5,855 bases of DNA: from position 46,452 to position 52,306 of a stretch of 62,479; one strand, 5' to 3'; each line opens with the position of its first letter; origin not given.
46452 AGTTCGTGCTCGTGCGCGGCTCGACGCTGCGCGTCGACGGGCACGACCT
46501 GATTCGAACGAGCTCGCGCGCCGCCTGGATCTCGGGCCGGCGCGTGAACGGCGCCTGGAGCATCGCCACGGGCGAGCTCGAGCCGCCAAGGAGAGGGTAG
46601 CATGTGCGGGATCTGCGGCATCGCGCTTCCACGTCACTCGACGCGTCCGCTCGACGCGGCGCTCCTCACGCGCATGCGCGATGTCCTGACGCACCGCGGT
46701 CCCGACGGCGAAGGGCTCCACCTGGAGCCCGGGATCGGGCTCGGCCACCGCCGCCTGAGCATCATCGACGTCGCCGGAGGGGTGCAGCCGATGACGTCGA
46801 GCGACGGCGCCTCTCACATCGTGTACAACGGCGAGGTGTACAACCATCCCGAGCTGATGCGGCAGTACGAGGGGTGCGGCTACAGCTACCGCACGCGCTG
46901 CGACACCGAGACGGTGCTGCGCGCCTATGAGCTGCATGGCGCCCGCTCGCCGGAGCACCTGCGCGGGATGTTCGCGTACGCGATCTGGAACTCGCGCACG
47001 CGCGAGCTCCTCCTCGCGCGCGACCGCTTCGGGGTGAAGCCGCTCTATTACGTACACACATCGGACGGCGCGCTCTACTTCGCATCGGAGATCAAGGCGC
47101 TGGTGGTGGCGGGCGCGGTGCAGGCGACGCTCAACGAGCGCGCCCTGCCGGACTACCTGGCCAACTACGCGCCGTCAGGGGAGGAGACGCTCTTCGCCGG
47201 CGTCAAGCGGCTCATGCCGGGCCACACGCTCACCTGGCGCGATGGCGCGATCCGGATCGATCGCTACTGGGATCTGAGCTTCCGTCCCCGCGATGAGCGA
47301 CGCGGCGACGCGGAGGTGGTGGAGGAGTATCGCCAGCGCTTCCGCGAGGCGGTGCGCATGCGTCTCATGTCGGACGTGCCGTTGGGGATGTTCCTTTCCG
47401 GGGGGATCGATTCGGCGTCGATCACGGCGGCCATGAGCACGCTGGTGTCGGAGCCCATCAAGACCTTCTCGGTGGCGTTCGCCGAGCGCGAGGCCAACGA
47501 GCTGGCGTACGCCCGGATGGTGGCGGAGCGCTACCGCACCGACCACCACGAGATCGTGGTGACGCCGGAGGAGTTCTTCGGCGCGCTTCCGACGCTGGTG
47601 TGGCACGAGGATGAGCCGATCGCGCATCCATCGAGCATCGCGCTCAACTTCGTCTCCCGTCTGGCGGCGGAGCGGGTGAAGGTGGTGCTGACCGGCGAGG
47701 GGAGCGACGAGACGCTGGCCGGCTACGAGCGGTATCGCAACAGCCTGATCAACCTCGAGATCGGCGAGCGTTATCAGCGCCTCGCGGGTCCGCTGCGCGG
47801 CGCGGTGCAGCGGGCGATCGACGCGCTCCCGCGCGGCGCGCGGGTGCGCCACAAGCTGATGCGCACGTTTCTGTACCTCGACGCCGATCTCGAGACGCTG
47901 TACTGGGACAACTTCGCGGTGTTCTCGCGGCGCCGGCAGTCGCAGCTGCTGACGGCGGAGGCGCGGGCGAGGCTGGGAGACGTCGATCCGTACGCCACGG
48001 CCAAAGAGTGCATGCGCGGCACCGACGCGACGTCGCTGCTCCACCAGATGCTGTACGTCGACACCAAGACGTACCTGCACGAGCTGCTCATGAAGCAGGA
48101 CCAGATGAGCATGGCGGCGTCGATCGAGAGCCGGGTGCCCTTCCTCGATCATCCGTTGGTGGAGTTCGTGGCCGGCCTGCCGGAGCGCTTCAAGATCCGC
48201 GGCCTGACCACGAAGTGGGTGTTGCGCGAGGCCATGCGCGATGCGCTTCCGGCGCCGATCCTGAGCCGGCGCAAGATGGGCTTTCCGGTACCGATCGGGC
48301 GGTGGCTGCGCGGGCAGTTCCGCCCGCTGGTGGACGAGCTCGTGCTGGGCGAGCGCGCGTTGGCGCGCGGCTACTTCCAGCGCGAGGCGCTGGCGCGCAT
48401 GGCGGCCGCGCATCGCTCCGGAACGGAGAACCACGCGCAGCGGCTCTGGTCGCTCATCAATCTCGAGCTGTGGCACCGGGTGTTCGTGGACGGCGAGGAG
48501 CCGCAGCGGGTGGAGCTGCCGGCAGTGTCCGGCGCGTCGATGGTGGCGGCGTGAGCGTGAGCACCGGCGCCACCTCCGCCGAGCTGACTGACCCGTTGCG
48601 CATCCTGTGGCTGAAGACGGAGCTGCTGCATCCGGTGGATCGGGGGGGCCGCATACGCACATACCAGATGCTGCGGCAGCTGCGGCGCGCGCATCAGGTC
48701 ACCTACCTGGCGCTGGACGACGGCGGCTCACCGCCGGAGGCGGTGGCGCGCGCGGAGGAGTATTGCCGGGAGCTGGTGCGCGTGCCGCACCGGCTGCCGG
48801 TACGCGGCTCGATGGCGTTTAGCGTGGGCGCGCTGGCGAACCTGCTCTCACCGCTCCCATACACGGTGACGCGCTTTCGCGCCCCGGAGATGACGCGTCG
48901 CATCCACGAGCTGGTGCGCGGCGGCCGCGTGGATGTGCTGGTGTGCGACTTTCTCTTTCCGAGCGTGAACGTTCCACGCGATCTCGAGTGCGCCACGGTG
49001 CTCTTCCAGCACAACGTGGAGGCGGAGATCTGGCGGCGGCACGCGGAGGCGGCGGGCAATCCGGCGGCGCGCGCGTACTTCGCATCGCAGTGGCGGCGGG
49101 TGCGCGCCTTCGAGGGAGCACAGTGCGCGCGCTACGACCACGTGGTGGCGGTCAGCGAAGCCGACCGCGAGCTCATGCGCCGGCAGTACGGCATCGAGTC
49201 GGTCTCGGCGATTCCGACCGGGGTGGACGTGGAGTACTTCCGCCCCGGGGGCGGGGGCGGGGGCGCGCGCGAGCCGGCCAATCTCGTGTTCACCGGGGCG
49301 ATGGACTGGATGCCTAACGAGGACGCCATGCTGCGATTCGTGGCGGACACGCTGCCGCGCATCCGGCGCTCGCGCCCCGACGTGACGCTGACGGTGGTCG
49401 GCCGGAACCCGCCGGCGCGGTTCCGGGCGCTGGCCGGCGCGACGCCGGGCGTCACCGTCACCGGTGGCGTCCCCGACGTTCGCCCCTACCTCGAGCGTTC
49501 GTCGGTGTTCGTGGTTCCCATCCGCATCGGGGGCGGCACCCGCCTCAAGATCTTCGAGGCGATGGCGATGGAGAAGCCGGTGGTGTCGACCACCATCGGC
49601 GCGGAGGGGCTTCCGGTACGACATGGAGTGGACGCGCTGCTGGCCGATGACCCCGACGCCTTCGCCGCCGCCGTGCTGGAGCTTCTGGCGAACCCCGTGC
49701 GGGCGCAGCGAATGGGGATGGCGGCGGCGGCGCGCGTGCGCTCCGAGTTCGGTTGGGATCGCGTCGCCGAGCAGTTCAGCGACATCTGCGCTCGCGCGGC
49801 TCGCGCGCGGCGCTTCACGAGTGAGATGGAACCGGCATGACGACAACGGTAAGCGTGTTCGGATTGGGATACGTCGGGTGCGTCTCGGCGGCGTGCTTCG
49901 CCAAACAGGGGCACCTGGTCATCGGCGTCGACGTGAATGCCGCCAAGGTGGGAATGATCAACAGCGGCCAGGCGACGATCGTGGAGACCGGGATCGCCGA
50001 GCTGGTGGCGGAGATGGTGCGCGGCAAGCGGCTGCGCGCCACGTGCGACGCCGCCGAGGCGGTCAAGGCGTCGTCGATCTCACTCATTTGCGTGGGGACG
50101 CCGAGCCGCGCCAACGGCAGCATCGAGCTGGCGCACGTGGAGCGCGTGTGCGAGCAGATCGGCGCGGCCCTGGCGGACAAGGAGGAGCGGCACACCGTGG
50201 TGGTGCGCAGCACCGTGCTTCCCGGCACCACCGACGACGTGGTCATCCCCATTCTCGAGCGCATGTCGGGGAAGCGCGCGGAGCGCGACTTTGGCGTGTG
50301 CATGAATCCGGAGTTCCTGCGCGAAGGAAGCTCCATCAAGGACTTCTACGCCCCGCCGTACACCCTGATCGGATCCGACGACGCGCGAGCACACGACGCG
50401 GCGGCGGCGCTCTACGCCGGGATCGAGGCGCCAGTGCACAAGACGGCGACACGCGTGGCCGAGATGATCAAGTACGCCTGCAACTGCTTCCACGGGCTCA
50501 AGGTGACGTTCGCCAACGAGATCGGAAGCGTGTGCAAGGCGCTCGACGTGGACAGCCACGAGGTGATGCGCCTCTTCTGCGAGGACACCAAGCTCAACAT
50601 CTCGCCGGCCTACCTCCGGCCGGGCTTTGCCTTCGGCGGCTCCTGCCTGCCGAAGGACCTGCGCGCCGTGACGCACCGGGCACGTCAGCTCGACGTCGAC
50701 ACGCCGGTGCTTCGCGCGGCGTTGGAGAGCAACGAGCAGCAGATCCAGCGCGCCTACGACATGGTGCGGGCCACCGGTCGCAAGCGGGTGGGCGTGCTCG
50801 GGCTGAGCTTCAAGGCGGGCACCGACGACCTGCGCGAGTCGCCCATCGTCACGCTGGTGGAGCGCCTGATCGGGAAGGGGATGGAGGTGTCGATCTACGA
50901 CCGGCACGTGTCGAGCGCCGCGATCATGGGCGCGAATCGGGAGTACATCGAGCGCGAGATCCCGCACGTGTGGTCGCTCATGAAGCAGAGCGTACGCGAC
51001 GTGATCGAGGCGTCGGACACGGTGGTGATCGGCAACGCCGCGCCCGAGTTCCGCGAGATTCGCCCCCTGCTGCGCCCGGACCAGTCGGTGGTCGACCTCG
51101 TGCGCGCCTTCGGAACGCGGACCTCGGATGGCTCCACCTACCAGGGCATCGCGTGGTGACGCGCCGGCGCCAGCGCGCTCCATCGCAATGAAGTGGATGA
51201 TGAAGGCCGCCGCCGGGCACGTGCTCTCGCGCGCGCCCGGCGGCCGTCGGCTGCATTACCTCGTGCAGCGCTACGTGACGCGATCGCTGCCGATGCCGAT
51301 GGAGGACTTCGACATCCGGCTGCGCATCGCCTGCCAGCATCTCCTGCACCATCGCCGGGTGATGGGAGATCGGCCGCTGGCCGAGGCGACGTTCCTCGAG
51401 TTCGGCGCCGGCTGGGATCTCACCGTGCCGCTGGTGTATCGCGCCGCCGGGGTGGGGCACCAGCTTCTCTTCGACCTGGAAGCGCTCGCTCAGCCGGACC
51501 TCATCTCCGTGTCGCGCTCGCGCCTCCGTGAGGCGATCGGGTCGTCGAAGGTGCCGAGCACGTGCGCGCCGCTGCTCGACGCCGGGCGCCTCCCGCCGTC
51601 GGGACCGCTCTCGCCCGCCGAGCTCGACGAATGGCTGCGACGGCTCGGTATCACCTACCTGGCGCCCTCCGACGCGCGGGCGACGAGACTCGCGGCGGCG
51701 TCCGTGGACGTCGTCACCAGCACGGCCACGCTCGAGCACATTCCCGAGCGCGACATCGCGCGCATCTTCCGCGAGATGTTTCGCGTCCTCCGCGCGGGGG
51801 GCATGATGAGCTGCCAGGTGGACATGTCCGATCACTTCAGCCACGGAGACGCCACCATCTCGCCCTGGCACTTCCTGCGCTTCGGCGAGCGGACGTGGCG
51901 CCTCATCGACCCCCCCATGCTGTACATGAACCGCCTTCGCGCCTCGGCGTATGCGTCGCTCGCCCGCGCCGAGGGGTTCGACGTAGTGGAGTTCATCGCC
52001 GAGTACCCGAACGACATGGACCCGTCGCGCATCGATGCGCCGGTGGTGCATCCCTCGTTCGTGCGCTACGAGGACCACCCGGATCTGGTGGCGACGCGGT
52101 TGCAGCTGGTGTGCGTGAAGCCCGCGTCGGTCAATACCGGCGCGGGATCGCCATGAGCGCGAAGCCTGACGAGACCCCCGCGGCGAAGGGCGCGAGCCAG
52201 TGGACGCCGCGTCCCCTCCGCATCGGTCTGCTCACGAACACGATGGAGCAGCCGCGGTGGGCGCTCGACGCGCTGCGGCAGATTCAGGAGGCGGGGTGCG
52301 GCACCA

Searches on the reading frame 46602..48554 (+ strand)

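Call 16: search_protein_families(library=pfam, proteins=[window:46602-48554:+], max_evalue=0.001)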
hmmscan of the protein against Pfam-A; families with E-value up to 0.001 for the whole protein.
window:46602-48554:+ (650 aa): 5 families
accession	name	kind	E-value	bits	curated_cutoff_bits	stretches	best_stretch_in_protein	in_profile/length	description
PF00733.27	Asn_synthase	-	1.1e-105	354.6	21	1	242-626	1-354/354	Asparagine synthase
PF13537.11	GATase_7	-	1.5e-43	148.2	25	1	49-168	1-122/123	Glutamine amidotransferase domain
PF13522.11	GATase_6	-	1.2e-36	126.1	27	1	34-163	1-130/130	Glutamine amidotransferase domain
PF12481.13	DUF3700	-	7.1e-05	22.8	27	1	73-167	79-176/228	Aluminium induced protein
PF06508.19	QueC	-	0.00022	21.2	22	1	264-320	5-60/210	Queuosine biosynthesis protein QueC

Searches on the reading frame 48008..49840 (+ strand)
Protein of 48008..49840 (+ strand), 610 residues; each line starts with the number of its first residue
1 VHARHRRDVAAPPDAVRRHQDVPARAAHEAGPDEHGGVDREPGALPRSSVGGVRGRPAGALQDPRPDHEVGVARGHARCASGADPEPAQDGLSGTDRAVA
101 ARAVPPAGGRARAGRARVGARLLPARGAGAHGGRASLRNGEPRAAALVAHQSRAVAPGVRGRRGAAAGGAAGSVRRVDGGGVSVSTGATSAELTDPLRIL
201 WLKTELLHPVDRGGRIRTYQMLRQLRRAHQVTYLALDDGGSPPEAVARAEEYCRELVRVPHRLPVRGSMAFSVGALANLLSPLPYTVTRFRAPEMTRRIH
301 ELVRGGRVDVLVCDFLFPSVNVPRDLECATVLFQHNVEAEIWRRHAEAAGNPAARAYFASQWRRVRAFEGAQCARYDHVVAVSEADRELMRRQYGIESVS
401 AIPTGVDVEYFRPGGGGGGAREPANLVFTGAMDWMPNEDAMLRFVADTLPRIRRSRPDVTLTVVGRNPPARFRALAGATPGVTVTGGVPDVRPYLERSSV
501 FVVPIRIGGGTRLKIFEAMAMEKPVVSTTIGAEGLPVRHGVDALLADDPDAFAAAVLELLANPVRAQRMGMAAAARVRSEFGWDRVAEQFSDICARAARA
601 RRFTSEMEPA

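Call 16: search_protein_families(library=pfam, proteins=[window:48008-49840:+], max_evalue=0.001)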
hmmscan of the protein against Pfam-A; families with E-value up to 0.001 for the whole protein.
window:48008-49840:+ (610 aa): 4 families
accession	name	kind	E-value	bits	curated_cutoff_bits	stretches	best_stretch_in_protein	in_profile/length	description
PF13692.12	Glyco_trans_1_4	-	2.9e-30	105.8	27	1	425-562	3-142/142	Glycosyl transferases group 1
PF13439.12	Glyco_transf_4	-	2.1e-14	54.3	28.5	1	213-409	3-169/170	Glycosyltransferase Family 4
PF00534.26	Glycos_transf_1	-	4.5e-13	49.5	26.4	1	449-574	37-170/172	Glycosyl transferases group 1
PF13524.12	Glyco_trans_1_2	-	4.9e-10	40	25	1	452-590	9-142/144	Glycosyl transferase-like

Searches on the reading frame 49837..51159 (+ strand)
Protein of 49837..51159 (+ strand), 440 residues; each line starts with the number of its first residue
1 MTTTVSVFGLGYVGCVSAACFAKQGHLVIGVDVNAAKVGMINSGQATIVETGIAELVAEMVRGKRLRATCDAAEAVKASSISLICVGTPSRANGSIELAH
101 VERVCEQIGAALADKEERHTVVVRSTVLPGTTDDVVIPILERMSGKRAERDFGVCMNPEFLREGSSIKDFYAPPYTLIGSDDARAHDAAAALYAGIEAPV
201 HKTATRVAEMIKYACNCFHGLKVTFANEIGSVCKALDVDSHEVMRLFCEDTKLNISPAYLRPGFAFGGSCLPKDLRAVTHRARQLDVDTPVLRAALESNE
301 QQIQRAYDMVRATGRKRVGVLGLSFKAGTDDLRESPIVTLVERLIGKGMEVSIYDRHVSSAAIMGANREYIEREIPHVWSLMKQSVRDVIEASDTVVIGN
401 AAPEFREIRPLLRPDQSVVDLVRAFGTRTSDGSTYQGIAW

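Call 16: search_protein_families(library=pfam, proteins=[window:49837-51159:+], max_evalue=0.001)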
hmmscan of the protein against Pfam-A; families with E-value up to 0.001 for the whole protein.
window:49837-51159:+ (440 aa): 3 families
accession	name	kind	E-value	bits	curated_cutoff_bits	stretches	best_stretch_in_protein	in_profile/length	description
PF03721.20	UDPG_MGDP_dh_N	-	1.1e-54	185.3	27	1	4-189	2-184/187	UDP-glucose/GDP-mannose dehydrogenase family, NAD binding domain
PF00984.24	UDPG_MGDP_dh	-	2.6e-30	104.8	25.4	1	207-300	2-93/94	UDP-glucose/GDP-mannose dehydrogenase family, central domain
PF03720.21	UDPG_MGDP_dh_C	-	1.4e-16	61.2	30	1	319-422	1-98/103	UDP-glucose/GDP-mannose dehydrogenase family, UDP binding domain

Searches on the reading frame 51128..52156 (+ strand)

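Call 17: search_protein_families(library=pfam, proteins=[window:51128-52156:+], max_evalue=0.001)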
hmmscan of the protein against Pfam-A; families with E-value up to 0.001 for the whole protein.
window:51128-52156:+ (342 aa): 4 families
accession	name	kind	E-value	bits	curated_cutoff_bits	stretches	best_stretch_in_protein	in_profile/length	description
PF08241.18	Methyltransf_11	-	2e-09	38.4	21.2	1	179-227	47-93/95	Methyltransferase domain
PF13649.12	Methyltransf_25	-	7.8e-08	33.3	27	1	180-225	52-97/97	Methyltransferase domain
PF13489.12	Methyltransf_23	-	3.1e-07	30.7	27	1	79-288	16-163/164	Methyltransferase domain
PF08242.18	Methyltransf_12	-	0.00023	22.3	30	1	189-226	64-97/98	Methyltransferase domain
